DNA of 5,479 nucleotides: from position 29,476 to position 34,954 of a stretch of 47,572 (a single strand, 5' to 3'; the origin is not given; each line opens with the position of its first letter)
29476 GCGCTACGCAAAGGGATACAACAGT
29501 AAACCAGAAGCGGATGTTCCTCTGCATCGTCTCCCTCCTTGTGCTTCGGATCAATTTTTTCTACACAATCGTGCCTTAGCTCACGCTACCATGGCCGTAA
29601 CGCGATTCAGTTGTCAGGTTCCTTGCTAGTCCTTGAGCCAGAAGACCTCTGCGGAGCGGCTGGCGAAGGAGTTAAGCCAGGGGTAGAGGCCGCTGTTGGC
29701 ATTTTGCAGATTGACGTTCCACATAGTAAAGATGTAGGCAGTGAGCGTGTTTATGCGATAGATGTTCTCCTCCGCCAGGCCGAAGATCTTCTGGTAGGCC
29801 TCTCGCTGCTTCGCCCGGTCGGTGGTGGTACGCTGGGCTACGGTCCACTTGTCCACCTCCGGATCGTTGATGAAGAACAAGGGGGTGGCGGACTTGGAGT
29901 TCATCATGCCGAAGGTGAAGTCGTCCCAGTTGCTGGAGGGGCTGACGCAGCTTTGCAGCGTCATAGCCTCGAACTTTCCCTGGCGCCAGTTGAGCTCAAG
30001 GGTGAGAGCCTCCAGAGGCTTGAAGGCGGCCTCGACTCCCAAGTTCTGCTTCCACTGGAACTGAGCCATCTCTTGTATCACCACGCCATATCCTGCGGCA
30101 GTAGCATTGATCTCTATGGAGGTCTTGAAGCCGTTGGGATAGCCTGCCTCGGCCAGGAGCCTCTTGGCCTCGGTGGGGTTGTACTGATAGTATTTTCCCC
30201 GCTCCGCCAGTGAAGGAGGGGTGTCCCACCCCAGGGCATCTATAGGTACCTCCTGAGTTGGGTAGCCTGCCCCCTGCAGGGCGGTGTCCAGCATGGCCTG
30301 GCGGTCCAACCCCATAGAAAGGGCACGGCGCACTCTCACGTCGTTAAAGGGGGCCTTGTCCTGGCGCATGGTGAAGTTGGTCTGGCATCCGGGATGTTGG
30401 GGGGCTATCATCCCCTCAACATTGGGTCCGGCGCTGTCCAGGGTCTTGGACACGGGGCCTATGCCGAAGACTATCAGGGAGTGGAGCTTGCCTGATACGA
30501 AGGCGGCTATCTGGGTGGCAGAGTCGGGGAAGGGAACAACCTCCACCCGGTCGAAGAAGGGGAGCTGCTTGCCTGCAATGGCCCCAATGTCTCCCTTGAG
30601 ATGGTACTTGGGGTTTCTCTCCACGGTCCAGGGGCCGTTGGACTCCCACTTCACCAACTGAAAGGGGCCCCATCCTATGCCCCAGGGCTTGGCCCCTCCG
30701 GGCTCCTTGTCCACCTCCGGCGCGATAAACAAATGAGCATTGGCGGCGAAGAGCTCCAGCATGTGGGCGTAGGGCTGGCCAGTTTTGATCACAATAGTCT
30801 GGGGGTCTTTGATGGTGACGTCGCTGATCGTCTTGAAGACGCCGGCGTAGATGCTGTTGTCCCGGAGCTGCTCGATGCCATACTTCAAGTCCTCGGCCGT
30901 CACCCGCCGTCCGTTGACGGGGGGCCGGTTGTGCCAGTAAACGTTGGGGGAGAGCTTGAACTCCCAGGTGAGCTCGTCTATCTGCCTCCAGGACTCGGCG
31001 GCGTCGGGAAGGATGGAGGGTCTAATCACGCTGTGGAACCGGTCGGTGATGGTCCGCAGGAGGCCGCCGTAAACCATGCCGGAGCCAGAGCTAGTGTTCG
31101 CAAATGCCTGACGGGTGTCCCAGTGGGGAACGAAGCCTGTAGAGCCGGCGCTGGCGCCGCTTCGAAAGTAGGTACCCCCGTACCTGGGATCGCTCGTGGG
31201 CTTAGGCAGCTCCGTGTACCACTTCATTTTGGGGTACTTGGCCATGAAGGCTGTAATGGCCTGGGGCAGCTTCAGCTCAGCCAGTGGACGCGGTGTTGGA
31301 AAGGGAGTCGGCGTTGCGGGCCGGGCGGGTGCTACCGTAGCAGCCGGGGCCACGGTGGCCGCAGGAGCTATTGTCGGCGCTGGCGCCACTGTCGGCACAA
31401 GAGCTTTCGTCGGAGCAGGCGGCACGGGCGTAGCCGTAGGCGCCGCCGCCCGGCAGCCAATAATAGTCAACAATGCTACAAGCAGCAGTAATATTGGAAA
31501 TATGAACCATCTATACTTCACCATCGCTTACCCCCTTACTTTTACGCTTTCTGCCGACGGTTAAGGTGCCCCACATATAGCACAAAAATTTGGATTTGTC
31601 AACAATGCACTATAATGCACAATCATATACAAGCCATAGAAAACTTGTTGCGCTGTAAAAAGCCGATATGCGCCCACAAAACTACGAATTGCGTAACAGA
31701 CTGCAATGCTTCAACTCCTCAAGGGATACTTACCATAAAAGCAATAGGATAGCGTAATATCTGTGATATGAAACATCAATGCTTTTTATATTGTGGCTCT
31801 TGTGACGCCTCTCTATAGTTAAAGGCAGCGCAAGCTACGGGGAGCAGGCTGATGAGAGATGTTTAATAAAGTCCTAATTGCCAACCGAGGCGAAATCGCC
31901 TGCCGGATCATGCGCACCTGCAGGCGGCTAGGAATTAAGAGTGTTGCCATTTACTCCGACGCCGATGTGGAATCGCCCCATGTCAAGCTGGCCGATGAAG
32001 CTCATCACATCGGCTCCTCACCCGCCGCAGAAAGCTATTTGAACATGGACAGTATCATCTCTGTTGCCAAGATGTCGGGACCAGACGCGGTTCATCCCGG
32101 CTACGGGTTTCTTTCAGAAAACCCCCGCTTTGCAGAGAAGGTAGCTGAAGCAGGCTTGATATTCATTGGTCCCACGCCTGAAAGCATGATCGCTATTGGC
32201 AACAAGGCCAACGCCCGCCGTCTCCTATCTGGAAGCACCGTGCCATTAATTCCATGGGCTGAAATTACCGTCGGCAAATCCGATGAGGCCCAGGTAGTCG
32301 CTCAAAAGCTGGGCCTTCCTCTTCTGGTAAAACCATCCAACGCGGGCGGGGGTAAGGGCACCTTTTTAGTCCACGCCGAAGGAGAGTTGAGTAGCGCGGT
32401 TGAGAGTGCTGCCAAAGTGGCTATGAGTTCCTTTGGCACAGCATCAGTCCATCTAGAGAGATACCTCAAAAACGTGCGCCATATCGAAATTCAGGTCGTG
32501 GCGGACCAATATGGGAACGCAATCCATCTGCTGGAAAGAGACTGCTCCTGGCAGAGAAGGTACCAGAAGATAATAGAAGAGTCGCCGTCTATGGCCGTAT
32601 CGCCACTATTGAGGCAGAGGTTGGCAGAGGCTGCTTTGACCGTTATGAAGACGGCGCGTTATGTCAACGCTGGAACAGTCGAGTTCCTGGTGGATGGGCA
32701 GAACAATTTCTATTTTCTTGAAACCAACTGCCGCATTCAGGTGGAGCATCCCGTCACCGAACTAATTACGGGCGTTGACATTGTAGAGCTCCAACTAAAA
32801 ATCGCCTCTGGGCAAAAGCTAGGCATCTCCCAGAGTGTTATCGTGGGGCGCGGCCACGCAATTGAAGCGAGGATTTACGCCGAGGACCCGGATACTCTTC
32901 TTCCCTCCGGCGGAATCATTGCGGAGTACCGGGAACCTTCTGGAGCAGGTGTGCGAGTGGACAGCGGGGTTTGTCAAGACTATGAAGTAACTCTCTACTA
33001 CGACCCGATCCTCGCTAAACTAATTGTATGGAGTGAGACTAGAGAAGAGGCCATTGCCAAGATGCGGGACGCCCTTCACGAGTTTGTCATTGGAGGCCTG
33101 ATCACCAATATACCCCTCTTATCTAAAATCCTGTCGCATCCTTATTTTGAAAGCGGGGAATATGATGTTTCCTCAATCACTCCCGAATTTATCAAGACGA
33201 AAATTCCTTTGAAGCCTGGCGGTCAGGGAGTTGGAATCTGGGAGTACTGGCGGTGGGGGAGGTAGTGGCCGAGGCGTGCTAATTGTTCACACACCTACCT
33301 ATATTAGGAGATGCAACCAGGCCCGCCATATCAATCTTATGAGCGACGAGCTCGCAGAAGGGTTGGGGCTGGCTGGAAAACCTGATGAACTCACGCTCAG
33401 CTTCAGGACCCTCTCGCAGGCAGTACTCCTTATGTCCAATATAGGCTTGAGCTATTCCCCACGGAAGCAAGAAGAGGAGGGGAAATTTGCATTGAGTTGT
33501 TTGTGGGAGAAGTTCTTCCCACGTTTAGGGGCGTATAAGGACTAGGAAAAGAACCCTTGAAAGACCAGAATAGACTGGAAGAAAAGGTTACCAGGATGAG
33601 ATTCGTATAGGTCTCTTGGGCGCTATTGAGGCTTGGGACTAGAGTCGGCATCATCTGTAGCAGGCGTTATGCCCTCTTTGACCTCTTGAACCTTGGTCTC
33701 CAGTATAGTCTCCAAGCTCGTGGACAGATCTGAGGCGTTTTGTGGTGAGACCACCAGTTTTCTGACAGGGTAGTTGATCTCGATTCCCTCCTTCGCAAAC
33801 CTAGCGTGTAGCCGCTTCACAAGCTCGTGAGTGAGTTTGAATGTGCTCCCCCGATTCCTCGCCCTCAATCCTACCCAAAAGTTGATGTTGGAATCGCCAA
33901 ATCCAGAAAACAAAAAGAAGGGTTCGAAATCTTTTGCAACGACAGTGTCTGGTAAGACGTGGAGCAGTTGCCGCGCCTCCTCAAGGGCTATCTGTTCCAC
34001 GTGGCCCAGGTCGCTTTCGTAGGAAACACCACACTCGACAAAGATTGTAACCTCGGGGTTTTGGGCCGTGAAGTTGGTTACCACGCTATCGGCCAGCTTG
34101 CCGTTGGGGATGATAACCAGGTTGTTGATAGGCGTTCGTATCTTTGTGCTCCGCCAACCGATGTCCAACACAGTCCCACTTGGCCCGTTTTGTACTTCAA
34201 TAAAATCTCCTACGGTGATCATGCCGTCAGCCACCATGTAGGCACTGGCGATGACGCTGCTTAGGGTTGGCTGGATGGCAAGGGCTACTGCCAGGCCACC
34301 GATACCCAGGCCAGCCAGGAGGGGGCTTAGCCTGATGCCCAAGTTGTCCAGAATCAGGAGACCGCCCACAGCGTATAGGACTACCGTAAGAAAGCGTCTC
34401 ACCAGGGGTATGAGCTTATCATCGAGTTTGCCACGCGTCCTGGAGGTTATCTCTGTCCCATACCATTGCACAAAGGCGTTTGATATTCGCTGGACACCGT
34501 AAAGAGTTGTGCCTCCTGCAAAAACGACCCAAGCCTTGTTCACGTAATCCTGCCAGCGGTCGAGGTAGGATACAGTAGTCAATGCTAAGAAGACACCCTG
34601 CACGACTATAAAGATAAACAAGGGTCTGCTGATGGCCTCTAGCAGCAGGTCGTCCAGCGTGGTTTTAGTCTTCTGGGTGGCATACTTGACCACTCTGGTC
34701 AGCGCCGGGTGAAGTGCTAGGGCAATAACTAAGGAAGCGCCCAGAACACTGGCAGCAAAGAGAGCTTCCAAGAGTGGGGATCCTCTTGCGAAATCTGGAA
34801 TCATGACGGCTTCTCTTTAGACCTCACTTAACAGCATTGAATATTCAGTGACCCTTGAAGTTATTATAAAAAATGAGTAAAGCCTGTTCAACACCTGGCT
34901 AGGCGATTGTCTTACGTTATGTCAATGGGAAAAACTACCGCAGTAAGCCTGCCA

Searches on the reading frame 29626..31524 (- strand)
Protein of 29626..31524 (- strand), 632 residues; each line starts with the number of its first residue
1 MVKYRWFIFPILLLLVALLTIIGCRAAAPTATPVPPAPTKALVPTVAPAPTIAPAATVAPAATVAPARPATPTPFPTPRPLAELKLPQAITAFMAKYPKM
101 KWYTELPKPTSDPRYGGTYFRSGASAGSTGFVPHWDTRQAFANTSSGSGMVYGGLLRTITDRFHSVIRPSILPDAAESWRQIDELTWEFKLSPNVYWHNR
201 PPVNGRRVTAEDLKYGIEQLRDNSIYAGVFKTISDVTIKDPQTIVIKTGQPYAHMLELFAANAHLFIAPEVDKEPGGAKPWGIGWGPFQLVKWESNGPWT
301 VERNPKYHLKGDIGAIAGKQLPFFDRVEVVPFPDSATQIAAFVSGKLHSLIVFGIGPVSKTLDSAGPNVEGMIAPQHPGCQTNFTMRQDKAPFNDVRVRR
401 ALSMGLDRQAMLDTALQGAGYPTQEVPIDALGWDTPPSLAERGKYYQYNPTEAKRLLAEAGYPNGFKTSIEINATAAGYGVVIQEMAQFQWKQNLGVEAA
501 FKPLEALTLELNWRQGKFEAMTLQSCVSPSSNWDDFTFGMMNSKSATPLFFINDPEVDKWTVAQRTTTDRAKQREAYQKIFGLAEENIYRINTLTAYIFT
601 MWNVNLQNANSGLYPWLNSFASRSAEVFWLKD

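Call 9: search_protein_families(library=pfam, proteins=[window:29626-31524:-], max_evalue=0.001)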
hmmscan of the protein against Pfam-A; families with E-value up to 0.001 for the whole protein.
window:29626-31524:- (632 aa): 1 family
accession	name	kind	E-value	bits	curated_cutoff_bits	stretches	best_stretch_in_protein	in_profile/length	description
PF00496.27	SBP_bac_5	-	5.3e-60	203.9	32.4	1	172-529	3-350/368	Bacterial extracellular solute-binding proteins, family 5 Middle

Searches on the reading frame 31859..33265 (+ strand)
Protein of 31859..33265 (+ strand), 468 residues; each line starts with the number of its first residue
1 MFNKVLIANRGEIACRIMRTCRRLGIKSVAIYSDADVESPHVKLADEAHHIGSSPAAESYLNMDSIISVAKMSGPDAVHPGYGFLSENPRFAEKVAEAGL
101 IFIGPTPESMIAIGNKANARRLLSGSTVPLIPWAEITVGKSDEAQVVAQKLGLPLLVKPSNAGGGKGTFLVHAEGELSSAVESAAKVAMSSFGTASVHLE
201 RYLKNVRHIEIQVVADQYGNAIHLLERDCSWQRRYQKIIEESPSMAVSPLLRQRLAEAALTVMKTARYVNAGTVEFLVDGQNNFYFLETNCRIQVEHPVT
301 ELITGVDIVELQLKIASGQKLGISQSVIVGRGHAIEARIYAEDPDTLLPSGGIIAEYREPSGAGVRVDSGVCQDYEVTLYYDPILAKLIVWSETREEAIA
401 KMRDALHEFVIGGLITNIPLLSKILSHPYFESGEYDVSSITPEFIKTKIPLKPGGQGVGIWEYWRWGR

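Call 9: search_protein_families(library=pfam, proteins=[window:31859-33265:+], max_evalue=0.001)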
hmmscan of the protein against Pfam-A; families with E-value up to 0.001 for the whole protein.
window:31859-33265:+ (468 aa): 6 families
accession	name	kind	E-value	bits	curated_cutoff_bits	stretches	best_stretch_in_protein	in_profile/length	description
PF02786.22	CPSase_L_D2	-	5.5e-64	216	19.8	1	116-322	2-209/211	Carbamoyl-phosphate synthase L chain, ATP binding domain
PF00289.28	Biotin_carb_N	-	5.4e-48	162.5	25.5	1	1-110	1-110/110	Biotin carboxylase, N-terminal domain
PF02785.25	Biotin_carb_C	-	3.3e-36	124.1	32.4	1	336-440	1-106/108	Biotin carboxylase C-terminal domain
PF07478.18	Dala_Dala_lig_C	-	9.8e-11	42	24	1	126-290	5-173/204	D-ala D-ala ligase C-terminus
PF02222.28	ATP-grasp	-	7.6e-07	29.4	27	1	127-281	7-152/179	ATP-grasp domain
PF08443.16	RimK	-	9.1e-05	22.6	21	1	115-298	3-172/188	RimK-like ATP-grasp domain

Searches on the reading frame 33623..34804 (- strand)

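Call 9: search_protein_families(library=pfam, proteins=[window:33623-34804:-], max_evalue=0.001)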
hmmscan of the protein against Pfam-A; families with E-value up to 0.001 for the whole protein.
window:33623-34804:- (393 aa): 3 families
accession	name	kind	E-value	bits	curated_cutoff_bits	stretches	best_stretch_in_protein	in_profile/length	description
PF00924.24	MS_channel_2nd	-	1.9e-15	57.2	20.2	1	181-246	3-67/68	Mechanosensitive ion channel, beta-domain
PF21088.3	MS_channel_1st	-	1.6e-08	34.8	23.1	1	139-178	3-42/42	Mechanosensitive ion channel, transmembrane helices 2/3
PF21082.3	MS_channel_3rd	-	1e-06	29.5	21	1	256-343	3-88/88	Mechanosensitive ion channel MscS, C-terminal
